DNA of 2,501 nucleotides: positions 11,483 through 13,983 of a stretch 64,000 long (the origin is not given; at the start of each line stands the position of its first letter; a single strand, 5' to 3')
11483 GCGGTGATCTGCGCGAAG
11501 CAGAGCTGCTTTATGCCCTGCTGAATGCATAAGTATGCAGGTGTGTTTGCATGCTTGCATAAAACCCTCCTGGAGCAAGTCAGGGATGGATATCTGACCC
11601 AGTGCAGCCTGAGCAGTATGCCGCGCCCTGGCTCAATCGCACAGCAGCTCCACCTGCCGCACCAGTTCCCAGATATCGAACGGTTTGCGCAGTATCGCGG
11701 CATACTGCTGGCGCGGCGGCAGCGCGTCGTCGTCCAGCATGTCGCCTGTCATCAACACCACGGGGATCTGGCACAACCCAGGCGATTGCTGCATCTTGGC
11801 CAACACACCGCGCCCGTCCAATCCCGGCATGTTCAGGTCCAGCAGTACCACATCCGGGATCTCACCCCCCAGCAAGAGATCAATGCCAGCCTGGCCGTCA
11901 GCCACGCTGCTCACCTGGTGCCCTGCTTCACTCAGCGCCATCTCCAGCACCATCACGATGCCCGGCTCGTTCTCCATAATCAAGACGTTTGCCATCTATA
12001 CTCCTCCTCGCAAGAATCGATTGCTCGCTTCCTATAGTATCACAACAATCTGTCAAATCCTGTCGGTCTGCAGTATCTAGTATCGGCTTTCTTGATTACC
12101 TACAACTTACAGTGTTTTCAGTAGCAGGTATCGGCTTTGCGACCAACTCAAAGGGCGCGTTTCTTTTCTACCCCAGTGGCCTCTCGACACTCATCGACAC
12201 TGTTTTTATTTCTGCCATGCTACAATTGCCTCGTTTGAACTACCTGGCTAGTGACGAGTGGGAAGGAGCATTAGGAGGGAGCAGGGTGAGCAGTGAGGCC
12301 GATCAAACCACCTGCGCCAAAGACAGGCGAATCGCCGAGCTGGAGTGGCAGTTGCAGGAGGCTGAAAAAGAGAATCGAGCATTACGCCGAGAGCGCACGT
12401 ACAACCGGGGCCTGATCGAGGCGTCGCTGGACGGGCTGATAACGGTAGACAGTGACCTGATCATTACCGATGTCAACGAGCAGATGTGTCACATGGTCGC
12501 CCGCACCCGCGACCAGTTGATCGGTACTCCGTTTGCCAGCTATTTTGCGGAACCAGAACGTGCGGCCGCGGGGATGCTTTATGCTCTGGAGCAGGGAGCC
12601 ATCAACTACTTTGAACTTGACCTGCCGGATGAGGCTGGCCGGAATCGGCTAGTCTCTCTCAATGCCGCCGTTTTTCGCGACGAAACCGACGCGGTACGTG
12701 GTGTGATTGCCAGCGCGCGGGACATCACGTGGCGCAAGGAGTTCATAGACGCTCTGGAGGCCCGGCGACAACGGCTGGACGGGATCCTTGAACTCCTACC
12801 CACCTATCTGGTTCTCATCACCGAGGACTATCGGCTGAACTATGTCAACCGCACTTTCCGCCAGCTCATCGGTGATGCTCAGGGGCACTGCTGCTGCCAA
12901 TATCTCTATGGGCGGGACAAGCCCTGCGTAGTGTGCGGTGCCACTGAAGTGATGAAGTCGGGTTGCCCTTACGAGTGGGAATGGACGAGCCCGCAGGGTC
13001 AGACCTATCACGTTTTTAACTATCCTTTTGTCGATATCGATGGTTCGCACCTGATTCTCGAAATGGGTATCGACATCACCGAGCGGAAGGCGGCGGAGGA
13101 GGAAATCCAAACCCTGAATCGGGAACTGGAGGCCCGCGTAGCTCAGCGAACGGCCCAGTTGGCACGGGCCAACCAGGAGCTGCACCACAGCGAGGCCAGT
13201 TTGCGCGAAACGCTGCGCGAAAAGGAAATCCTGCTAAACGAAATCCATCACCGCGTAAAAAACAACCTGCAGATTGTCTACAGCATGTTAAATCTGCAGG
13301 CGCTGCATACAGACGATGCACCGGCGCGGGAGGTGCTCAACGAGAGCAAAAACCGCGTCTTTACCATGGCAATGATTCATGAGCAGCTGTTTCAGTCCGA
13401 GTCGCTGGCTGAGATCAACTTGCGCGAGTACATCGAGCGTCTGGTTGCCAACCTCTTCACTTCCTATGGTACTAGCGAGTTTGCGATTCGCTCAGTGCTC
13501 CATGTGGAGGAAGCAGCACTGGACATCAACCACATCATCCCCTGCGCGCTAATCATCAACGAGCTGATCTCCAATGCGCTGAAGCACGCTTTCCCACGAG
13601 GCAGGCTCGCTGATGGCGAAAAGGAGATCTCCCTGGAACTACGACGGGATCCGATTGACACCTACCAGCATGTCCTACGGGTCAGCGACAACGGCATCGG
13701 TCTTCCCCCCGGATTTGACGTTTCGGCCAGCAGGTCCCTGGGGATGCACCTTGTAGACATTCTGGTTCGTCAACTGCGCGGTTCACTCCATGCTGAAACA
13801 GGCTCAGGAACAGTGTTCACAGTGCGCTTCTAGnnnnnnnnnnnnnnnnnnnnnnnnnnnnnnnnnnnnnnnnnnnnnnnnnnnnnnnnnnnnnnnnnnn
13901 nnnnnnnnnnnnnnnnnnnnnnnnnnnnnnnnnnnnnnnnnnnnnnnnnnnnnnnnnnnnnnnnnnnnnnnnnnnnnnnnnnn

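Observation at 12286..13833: Cysteine-rich insert inside the second PAS domain of the HWE-type histidine kinase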

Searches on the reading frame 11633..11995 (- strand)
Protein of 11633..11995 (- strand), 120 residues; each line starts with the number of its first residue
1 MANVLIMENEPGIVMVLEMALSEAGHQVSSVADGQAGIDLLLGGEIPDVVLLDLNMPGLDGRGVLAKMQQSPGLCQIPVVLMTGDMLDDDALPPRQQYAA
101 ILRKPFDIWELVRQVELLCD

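Call 3: search_protein_families(library=pfam, proteins=[window:11633-11995:-], max_evalue=0.01)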
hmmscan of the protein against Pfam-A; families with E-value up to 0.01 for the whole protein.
window:11633-11995:- (120 aa): 1 family
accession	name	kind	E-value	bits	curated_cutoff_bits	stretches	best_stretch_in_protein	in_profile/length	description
PF00072.30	Response_reg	-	1.2e-15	58.1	30.2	1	4-115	1-110/111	Response regulator receiver domain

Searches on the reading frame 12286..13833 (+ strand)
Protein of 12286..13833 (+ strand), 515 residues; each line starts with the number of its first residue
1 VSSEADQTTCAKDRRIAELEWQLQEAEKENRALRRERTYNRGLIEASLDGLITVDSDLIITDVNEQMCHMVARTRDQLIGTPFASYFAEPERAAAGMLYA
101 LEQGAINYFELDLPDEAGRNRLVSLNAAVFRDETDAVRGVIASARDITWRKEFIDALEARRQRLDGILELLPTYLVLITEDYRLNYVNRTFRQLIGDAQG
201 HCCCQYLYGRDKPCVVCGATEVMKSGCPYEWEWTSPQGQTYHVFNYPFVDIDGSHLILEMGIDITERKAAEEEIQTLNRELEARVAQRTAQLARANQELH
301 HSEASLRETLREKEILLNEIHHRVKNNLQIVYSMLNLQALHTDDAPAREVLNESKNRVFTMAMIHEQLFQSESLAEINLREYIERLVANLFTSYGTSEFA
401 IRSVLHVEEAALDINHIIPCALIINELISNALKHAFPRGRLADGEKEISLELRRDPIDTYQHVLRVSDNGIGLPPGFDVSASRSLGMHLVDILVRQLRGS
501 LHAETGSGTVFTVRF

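Call 3: search_protein_families(library=pfam, proteins=[window:12286-13833:+], max_evalue=0.01)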
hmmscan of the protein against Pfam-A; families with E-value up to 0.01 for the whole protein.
window:12286-13833:+ (515 aa): 7 families
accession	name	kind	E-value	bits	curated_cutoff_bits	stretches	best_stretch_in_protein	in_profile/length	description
PF07568.18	HisKA_2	-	3.8e-28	97.8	22.3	1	319-394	1-76/76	Histidine kinase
PF08448.16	PAS_4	-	2.5e-17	63.5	23.1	2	45-151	2-109/110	PAS fold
PF13426.13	PAS_9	-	2.8e-16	60.1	27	1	49-148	2-102/103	PAS domain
PF00989.32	PAS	-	1.8e-13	50.9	22.6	1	41-147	4-113/113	PAS fold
PF02518.31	HATPase_c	-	1.1e-10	42.4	26.4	1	421-515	7-107/111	Histidine kinase-, DNA gyrase B-, and HSP90-like ATPase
PF13188.13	PAS_8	-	3.3e-07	30.4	21.8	1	41-83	4-47/65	PAS domain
PF07536.20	HWE_HK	-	6.9e-06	27.1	22.8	1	319-388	1-67/83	HWE histidine kinase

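Call 40: find_related_loci(query=window:12286-13830:+, collection=genome_contigs, flank=6000)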
Query window:12286-13830:+ (515 aa) in genome_contigs; peptide patterns used: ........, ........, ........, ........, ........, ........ (x = any residue, [..] = any of these).
258 stretches matched a pattern; 224 encode a relative of the query (tblastn E <= 1e-3); the best 80 are kept; 80 distinct loci.
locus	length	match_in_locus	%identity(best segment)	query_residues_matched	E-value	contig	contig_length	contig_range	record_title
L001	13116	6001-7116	53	146-515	5e-129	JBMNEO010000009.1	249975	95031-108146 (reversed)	MAG: Dethiobacteria bacterium isolate SBF912LR0HQ0054 contig_32385, whole genome shotgun sequence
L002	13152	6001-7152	38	154-515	5e-85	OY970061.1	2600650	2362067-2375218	MAG: uncultured Methanoregulaceae archaeon isolate MFD01231.bin.c.5 genome assembly, chromosome: 1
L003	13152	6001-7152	38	154-515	3e-84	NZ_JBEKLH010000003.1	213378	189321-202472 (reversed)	MAG: Methanoregula sp. isolate SPRUCE 366 SPRUCE_366_3, whole genome shotgun sequence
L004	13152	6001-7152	37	161-515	6e-84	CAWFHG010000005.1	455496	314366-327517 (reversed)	MAG: uncultured Methanomicrobiales archaeon isolate MFD05674.bin.2.42 genome assembly, contig: contig_54231, whole genom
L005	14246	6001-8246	39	23-515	5e-83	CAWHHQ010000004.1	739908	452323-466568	MAG: uncultured Methanoregulaceae archaeon isolate MFD01872.bin.2.143 genome assembly, contig: contig_68314, whole genom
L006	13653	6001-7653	37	31-473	7e-82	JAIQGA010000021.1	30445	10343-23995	MAG: Terriglobia bacterium isolate SRVP_29 SRVP18_hole-7m-from-trench_1_20cm_scaffold_823, whole genome shotgun sequence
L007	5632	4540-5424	44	17-311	1e-77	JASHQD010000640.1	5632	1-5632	MAG: Terriglobia bacterium isolate JOPF066 JOPF_A04C_contig_286593, whole genome shotgun sequence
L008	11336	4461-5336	43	13-307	3e-74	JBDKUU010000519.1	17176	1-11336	MAG: Phycisphaerales bacterium isolate 8_bin.166 c_000000951325, whole genome shotgun sequence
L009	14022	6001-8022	33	16-511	6e-74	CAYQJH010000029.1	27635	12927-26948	MAG TPA_asm: uncultured Planctomycetaceae bacterium isolate binchicken_co87_116 genome assembly, contig: NODE_2331_lengt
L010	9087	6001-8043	43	18-515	5e-72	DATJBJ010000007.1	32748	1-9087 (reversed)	MAG TPA_asm: Methanoregula sp. isolate SMAG_U15351 k141_26959, whole genome shotgun sequence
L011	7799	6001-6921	44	33-297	3e-71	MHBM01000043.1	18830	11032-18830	MAG: Lentisphaerae bacterium RIFOXYA12_FULL_48_11 rifixya3_full_scaffold_1420, whole genome shotgun sequence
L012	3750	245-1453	46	8-311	4e-71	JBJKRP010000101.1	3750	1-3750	MAG: Ignavibacteriaceae bacterium isolate Bin_61 S1Ck127_1560808_flag_1_multi_5.0000_len_3750, whole genome shotgun sequ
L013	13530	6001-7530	33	16-515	9e-70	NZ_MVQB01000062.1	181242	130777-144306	MAG: Methanoregula sp. PtaB.Bin085 A4E33_contig000062, whole genome shotgun sequence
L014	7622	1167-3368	34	16-515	1e-68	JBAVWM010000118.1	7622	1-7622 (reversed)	MAG: Methanoregula sp. isolate MFD03653_ilm_asm_bin1 k127_2438, whole genome shotgun sequence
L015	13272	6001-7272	42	14-311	2e-68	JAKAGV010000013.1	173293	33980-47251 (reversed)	MAG: Bacteroidetes bacterium isolate WY2.bin67 NODE_100_length_173293_cov_17.504025, whole genome shotgun sequence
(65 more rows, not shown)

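Call 46: search_protein_families(library=ncbifam, proteins=[window:12286-13833:+], max_evalue=0.01)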
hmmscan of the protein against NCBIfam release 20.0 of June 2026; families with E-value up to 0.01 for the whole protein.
window:12286-13833:+ (515 aa): 18 families
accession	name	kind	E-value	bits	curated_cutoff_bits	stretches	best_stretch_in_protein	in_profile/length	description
NF051872.1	HisKinPhyk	equivalog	3e-39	135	750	1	280-508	312-527/537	sensor histidine kinase PhyK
TIGR00229.1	sensory_box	domain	1.1e-17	64.3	22.9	1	39-152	6-121/126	PAS domain S-box protein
NF008468.0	PRK11360.1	equivalog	9.5e-14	50.7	646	1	32-166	262-395/616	two-component system sensor histidine kinase AtoS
NF010077.0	PRK13559.1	subfamily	8.5e-13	47.9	361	1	307-502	164-343/364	hypothetical protein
NF052306.1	BluLightHisKinLov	equivalog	9.1e-13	47.8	450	1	311-505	146-321/334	blue-light-activated histidine kinase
NF008302.0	PRK11091.1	equivalog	5e-11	41.5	838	1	7-159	124-278/779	aerobic respiration two-component sensor histidine kinase ArcB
NF046044.1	PnpS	equivalog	2.1e-09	36.9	400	1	14-151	34-164/390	two-component system histidine kinase PnpS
NF047874.1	MASE3_PAS_HK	subfamily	3.1e-09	36.2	560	2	17-153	244-381/655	MASE3 domain-containing sensor histidine kinase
NF033092.0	HK_WalK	equivalog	7.7e-06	24.8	725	1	17-151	240-366/594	cell wall metabolism sensor histidine kinase WalK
NF008184.0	PRK10935.1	equivalog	2.7e-05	23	553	0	269-382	217-326/565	nitrate/nitrite two-component system sensor histidine kinase NarQ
TIGR02040.1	PpsR-CrtJ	equivalog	4.3e-05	22.8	275.4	1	14-195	105-285/442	transcriptional regulator PpsR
NF053512.1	nitric_RR_NosR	exception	9.6e-05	21.6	400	1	270-327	134-192/422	response regulator c-di-GMP phosphodiesterase, NosR family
NF053781.1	cdiGMPphdstlr2612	equivalog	0.00011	19.9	1600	0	14-88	134-203/1268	Tlr1612 family c-di-GMP phosphodiesterase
NF052573.1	HisKinEspAMyxo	equivalog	0.00042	18.5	1400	0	41-156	257-374/755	serine histidine kinase EspA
NF052574.1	HisKinEspCMyxo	equivalog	0.0014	16.8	1200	1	56-154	306-405/785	serine histidine kinase EspC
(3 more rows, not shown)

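Call 48: find_encoding_contigs(protein=window:12286-13830:+, flank=3000, max_places=4)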
Protein seq(515 aa) (515 aa): 2 contigs read that carry it; 2 places shown.
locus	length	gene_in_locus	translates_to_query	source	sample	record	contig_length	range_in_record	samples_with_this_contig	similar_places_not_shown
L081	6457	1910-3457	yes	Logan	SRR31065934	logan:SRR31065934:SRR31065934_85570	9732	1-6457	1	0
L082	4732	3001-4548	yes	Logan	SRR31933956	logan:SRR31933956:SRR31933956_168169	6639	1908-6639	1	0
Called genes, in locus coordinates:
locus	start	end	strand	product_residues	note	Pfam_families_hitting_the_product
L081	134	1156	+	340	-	PF13354:Beta-lactamase2, PF00144:Beta-lactamase (faint)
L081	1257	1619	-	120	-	PF00072:Response_reg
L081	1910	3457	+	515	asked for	PF00989:PAS, PF08448:PAS_4, PF13188:PAS_8 (faint), PF13426:PAS_9, PF07536:HWE_HK (weak), PF07568:HisKA_2, PF02518:HATPase_c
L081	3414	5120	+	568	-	PF00072:Response_reg, PF00989:PAS, PF08448:PAS_4, PF13426:PAS_9, PF00512:HisKA, PF02518:HATPase_c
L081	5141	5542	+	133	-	PF00072:Response_reg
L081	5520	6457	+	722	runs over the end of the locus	PF00072:Response_reg, PF01590:GAF (weak), PF13185:GAF_2 (weak), PF00512:HisKA (faint), PF02518:HATPase_c, PF00072:Response_reg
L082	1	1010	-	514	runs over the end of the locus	PF00496:SBP_bac_5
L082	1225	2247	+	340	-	PF13354:Beta-lactamase2, PF00144:Beta-lactamase (faint)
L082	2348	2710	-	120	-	PF00072:Response_reg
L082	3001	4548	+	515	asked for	PF00989:PAS, PF08448:PAS_4, PF13188:PAS_8 (faint), PF13426:PAS_9, PF07536:HWE_HK (weak), PF07568:HisKA_2, PF02518:HATPase_c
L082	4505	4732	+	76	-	?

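Call 49: list_cluster_members(proteins=[window:12286-13830:+])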
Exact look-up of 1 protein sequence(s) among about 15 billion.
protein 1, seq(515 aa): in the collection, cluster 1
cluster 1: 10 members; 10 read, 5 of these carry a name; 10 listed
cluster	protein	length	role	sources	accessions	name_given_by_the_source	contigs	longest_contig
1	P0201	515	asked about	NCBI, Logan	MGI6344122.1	MAG: sensor histidine kinase [Bacillota bacterium]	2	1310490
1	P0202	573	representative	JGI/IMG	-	PAS domain S-box-containing protein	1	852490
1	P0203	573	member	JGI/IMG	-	PAS domain S-box-containing protein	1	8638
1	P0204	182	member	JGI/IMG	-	two-component sensor histidine kinase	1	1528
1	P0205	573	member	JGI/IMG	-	PAS domain S-box-containing protein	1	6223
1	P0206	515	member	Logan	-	-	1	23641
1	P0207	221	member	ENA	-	-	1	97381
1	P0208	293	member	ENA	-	-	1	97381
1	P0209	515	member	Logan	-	-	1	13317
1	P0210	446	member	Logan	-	-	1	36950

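Call 68: find_related_loci(query=window:12286-13830:+, collection=metagenome_contigs, flank=3000)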
Query window:12286-13830:+ (515 aa) in metagenome_contigs; peptide patterns used: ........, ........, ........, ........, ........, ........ (x = any residue, [..] = any of these).
419 stretches matched a pattern; 361 encode a relative of the query (tblastn E <= 1e-3); the best 80 are kept; 80 distinct loci.
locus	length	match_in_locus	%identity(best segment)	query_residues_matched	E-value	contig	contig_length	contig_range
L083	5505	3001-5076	38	8-514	4e-110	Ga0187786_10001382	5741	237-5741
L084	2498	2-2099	99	263-515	2e-97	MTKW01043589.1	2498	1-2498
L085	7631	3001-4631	37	151-515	4e-86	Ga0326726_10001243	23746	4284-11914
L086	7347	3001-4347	43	23-358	5e-77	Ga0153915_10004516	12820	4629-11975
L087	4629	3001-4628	45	13-307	1e-76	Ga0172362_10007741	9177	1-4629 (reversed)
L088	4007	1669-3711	43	18-515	2e-73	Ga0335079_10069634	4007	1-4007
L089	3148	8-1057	38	195-515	3e-73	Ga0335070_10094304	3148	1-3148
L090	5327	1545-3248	35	33-438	2e-72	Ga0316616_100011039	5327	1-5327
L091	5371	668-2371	35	33-438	3e-72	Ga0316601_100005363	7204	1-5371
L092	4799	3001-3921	44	33-297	2e-71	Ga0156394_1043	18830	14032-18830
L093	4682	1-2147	46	44-314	4e-71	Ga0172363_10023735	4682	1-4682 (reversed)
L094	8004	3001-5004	45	22-344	3e-80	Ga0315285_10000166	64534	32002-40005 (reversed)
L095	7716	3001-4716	40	23-329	1e-68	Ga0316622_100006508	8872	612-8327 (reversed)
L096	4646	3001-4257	44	33-292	8e-69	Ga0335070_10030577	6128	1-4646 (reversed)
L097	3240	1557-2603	38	23-344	4e-69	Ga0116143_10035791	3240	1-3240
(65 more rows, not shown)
